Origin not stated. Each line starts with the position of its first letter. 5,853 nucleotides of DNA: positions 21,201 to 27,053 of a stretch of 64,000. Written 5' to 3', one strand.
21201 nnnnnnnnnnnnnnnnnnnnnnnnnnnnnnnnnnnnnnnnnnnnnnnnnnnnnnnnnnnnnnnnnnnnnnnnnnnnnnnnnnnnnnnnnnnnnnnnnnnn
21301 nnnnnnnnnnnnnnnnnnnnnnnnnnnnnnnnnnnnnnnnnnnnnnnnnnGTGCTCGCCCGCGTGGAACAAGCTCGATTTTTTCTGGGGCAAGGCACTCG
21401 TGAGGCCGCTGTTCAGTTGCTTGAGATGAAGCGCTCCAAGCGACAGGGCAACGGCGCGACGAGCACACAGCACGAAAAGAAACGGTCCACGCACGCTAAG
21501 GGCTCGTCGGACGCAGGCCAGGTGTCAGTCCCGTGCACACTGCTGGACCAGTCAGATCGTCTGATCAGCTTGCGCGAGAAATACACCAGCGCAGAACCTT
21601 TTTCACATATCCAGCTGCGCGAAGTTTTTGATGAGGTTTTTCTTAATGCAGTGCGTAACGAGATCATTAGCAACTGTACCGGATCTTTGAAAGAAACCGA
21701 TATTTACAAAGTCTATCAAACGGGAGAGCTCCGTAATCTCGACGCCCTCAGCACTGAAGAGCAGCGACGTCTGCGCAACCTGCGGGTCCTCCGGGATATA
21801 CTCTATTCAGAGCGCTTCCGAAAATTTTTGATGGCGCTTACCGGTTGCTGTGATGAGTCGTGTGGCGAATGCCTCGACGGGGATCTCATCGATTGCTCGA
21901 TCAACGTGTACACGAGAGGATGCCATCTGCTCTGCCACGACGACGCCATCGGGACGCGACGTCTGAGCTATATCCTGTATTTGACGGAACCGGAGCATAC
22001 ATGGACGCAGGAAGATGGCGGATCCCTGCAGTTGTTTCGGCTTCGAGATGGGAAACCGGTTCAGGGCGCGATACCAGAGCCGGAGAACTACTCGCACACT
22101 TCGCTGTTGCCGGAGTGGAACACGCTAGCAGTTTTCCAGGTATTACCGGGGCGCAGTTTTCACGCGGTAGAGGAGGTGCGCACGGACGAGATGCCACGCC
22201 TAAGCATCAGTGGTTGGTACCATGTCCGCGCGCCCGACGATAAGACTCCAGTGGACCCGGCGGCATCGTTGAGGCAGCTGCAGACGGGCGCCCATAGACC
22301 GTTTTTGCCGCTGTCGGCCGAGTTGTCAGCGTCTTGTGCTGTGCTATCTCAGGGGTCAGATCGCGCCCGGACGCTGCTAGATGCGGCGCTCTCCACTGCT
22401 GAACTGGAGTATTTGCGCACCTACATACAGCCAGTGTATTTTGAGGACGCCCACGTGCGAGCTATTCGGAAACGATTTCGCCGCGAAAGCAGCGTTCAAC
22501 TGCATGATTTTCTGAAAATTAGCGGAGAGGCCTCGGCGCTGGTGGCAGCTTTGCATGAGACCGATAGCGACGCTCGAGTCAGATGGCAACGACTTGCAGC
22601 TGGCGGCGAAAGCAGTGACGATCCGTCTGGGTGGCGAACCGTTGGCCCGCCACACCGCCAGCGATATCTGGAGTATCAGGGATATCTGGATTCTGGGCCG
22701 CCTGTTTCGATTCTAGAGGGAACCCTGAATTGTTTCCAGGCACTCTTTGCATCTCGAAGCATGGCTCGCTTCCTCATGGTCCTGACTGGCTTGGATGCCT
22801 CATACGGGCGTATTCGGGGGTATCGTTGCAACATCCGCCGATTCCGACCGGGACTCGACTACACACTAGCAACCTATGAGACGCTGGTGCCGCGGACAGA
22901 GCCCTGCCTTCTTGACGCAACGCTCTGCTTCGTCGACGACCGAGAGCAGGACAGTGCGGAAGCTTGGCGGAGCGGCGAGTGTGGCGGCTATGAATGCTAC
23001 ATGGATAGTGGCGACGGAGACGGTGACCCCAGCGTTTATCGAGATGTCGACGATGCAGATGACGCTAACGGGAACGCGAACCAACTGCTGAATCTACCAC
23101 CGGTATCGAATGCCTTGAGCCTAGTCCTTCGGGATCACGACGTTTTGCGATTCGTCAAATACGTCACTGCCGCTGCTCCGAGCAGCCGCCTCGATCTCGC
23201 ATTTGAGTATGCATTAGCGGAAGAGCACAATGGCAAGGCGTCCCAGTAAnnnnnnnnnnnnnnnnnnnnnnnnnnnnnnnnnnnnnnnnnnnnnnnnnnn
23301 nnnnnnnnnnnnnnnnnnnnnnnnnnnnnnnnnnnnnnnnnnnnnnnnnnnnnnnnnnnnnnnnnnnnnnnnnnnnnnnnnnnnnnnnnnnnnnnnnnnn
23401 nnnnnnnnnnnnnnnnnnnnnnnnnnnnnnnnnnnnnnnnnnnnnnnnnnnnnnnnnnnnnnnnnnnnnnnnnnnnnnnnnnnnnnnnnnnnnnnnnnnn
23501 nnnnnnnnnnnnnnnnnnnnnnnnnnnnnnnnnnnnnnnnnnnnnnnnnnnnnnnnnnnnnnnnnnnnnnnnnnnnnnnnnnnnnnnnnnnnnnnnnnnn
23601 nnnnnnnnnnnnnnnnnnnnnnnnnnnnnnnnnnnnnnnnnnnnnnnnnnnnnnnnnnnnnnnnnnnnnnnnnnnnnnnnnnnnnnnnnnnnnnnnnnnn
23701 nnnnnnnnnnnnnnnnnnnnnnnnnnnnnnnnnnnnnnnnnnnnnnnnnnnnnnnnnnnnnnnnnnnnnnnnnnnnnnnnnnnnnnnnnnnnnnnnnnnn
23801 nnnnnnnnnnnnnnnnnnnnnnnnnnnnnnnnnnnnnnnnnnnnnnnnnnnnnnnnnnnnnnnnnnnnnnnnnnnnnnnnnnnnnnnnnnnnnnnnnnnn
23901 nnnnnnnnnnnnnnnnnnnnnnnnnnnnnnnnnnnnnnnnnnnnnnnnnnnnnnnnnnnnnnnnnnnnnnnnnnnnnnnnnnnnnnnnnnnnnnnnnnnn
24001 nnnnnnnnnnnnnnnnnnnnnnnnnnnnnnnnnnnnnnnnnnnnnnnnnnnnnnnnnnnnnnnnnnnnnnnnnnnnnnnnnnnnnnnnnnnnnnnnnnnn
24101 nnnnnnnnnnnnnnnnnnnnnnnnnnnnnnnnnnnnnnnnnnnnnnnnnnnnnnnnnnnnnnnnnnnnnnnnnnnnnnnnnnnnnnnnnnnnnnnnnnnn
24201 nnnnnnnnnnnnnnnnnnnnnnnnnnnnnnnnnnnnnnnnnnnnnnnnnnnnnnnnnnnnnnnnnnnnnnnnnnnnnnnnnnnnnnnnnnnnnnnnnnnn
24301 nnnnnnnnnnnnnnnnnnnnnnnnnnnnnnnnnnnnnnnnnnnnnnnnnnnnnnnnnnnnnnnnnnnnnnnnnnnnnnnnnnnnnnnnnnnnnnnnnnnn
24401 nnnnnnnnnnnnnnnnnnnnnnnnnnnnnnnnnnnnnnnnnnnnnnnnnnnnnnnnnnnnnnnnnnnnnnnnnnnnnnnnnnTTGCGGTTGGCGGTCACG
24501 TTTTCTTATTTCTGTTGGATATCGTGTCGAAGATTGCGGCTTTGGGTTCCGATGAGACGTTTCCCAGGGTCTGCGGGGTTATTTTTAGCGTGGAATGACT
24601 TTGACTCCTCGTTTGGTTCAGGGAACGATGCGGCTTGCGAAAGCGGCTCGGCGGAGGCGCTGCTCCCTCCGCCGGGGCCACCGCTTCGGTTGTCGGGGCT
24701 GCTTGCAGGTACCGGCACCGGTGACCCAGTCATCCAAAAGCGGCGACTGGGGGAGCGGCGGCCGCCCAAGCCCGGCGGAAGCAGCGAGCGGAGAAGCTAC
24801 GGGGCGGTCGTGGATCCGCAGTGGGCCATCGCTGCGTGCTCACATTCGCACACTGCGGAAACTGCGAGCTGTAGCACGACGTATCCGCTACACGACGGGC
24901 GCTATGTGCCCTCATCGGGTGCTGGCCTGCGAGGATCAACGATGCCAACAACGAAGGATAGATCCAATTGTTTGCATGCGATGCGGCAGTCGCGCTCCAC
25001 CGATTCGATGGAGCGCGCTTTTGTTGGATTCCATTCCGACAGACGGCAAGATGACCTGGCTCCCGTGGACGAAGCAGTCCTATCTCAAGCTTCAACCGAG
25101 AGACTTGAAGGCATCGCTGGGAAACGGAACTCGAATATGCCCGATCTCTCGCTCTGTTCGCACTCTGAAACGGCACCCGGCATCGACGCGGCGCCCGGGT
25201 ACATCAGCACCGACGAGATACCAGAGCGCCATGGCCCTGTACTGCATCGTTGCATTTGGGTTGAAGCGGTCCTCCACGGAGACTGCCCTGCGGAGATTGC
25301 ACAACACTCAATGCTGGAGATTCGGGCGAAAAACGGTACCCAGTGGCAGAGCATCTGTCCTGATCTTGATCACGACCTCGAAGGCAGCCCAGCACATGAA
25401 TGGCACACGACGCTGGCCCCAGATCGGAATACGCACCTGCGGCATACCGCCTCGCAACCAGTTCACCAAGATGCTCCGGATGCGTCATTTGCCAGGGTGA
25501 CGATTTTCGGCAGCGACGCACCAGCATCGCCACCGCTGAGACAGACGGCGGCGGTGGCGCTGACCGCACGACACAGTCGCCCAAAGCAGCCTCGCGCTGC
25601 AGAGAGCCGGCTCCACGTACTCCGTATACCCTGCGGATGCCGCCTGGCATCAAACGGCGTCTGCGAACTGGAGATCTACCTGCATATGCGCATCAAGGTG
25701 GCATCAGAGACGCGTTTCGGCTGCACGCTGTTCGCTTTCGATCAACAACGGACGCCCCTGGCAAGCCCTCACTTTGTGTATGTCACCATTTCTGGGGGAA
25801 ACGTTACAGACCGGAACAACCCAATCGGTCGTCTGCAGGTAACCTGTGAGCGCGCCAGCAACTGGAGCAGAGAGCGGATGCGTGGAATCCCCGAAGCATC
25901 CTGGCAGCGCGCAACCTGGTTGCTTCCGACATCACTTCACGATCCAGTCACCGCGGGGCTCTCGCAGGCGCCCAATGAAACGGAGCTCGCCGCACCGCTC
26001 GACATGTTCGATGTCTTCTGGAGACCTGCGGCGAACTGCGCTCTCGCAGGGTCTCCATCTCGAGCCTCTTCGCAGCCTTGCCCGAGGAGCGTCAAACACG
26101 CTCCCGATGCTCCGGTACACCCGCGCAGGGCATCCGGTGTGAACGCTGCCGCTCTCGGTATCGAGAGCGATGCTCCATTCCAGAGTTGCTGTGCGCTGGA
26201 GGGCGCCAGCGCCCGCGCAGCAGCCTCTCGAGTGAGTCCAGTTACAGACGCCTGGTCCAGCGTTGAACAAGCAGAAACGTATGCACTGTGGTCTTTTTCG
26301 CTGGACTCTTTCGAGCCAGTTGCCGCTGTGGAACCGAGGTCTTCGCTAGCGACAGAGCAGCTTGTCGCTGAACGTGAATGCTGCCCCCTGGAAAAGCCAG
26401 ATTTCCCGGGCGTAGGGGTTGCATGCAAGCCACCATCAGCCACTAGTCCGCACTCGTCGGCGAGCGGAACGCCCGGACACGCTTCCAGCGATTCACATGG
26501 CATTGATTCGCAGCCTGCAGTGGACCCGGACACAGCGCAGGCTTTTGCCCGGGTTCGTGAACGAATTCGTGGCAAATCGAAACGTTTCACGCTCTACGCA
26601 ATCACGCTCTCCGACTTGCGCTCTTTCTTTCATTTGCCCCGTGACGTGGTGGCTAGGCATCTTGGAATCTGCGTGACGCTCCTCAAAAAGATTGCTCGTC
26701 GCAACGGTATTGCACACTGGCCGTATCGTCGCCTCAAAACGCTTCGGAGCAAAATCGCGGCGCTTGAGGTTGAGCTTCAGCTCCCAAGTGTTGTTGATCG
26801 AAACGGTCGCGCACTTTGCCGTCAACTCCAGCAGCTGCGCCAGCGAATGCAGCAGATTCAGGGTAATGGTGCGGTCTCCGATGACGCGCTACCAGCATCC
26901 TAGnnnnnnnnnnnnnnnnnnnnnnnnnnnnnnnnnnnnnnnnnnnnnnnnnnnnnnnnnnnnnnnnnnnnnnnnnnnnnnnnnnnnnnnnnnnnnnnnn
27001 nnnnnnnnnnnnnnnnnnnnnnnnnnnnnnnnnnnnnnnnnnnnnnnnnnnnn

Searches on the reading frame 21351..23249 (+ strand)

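Call 23: search_protein_families(library=pfam, proteins=[window:21351-23249:+], max_evalue=0.001)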
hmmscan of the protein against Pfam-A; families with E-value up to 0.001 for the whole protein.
window:21351-23249:+ (632 aa): 3 families
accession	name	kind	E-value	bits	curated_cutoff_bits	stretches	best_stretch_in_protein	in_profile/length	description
PF10637.15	Ofd1_CTDD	-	3.2e-58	197.6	27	1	351-625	2-252/255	Oxoglutarate and iron-dependent oxygenase degradation C-term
PF13661.12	2OG-FeII_Oxy_4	-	1.1e-28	100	27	1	183-291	2-98/98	2OG-Fe(II) oxygenase superfamily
PF13640.12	2OG-FeII_Oxy_3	-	7.7e-15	56.1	27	1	183-291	2-98/98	2OG-Fe(II) oxygenase superfamily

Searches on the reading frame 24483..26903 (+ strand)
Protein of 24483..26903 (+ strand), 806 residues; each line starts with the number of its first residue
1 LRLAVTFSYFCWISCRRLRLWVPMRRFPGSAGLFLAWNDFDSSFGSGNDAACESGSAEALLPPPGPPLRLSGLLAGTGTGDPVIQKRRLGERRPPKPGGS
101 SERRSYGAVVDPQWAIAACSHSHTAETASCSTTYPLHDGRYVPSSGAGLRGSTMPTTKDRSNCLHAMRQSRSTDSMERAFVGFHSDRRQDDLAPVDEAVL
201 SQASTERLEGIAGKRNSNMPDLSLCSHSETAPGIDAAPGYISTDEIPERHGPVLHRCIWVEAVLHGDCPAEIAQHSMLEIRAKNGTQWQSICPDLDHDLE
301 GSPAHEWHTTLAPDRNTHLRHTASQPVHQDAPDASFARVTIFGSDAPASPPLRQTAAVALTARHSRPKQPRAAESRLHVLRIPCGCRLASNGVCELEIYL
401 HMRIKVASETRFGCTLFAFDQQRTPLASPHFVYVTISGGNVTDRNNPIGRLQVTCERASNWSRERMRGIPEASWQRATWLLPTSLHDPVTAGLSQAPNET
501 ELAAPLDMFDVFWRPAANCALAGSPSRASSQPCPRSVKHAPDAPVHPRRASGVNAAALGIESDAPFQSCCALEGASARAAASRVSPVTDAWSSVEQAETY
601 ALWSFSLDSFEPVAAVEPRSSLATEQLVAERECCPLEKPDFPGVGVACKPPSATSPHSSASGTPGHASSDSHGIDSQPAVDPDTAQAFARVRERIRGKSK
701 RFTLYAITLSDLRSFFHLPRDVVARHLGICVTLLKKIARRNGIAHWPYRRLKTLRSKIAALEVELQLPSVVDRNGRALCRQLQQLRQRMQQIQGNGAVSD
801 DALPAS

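Call 23: search_protein_families(library=pfam, proteins=[window:24483-26903:+], max_evalue=0.001)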
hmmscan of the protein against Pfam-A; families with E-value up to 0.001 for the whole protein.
window:24483-26903:+ (806 aa): 1 family
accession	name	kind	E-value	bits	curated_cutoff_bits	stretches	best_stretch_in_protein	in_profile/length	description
PF02042.20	RWP-RK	-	1.6e-17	63.6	29.3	1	707-754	2-49/49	RWP-RK domain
